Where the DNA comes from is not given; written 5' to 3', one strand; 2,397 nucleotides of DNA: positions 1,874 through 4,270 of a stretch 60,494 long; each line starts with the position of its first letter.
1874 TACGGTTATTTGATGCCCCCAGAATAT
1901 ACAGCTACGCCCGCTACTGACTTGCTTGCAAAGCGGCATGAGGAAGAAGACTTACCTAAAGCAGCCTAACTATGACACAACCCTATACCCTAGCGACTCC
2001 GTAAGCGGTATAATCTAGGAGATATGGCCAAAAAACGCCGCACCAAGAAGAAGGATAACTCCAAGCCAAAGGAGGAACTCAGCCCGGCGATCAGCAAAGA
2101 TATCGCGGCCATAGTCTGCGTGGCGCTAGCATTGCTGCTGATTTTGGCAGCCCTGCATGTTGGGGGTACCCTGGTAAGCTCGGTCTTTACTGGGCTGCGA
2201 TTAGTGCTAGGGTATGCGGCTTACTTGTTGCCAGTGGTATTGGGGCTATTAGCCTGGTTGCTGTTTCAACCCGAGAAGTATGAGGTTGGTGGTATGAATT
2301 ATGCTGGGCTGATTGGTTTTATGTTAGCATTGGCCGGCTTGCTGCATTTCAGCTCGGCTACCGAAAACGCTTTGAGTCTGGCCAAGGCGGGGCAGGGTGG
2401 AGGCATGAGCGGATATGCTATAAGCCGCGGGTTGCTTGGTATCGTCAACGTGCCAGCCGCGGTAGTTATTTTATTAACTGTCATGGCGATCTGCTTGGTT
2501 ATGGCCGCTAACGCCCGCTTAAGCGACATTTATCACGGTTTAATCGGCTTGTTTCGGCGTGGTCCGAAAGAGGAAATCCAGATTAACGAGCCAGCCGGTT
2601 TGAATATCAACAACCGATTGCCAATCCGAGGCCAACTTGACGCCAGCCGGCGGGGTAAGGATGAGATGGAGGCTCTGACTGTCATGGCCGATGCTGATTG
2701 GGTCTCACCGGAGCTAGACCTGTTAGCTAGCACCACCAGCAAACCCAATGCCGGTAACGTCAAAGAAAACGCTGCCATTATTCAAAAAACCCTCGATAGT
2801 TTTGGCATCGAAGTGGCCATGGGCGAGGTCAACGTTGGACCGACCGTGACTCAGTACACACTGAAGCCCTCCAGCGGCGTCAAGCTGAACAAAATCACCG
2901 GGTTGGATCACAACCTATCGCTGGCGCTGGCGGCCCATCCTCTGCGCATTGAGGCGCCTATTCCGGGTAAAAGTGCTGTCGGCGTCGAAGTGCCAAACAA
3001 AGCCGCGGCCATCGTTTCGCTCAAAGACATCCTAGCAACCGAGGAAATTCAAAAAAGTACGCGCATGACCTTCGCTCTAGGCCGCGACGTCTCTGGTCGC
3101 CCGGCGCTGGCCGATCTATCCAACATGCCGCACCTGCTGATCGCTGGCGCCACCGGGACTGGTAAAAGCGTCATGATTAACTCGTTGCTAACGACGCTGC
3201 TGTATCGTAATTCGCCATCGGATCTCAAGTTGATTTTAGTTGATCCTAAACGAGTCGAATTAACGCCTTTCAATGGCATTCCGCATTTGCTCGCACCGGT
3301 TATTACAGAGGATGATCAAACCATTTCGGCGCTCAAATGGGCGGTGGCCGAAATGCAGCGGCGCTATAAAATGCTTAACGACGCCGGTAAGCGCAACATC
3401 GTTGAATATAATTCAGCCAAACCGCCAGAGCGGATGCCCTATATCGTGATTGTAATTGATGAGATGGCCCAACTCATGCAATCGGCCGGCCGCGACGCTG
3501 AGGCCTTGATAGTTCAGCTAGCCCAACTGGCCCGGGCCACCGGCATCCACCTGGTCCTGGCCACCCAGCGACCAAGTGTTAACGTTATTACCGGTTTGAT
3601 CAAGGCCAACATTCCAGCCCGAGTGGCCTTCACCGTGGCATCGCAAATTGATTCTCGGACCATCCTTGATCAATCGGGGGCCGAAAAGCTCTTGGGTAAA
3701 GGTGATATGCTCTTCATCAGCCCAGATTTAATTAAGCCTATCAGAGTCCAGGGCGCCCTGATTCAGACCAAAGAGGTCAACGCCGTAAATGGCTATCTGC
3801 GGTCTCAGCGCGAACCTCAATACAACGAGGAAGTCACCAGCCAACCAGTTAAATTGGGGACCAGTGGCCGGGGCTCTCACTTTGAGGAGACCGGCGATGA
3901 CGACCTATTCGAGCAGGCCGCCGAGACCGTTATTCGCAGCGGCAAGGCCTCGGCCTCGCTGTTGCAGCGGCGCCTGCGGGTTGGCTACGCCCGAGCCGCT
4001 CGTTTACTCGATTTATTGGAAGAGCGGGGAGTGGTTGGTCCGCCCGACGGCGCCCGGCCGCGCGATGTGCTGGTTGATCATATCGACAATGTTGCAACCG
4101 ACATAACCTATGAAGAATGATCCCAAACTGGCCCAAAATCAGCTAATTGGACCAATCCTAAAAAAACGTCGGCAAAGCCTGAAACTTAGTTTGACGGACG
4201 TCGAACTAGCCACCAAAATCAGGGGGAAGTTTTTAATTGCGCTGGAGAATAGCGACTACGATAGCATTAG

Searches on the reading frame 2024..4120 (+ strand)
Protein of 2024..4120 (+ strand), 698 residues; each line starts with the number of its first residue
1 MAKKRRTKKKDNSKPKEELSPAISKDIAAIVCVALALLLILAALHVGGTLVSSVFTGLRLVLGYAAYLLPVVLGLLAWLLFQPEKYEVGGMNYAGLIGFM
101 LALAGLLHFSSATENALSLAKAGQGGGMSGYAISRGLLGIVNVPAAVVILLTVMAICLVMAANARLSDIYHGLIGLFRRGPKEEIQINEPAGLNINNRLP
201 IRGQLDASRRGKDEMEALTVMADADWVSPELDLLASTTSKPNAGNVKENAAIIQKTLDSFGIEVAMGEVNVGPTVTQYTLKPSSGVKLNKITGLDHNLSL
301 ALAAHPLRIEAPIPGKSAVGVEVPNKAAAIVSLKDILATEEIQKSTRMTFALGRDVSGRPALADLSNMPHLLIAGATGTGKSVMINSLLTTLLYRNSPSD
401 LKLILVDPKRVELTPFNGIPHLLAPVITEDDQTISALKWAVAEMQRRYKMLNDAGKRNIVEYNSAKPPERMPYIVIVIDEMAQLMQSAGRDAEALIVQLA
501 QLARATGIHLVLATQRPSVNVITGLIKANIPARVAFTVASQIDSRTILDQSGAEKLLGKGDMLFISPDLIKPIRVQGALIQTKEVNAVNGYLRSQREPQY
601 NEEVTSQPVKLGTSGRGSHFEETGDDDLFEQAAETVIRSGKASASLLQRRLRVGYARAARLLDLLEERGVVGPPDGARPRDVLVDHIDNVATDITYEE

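Call 73: search_protein_families(library=ncbifam, proteins=[window:2024-4120:+], max_evalue=1e-10)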
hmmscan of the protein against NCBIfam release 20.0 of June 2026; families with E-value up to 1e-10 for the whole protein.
window:2024-4120:+ (698 aa): 5 families
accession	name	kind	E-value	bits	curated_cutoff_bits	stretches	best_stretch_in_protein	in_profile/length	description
NF007615.0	PRK10263.1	equivalog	2.4e-122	409.9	1566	2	469-683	1137-1349/1355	DNA translocase FtsK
TIGR03928.1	T7_EssCb_Firm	equivalog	2.4e-32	111.6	778.4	1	369-557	470-662/1296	type VII secretion protein EssC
TIGR03924.1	T7SS_EccC_a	equivalog_domain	7e-32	111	509.15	1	343-569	419-658/673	type VII secretion protein EccCa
NF041214.1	plasmid_TraB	equivalog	1.9e-18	66.3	800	1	367-549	247-420/639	plasmid transfer protein TraB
TIGR03925.1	T7SS_EccC_b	equivalog_domain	7.1e-15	54.3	346.55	0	331-418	326-411/564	type VII secretion protein EccCb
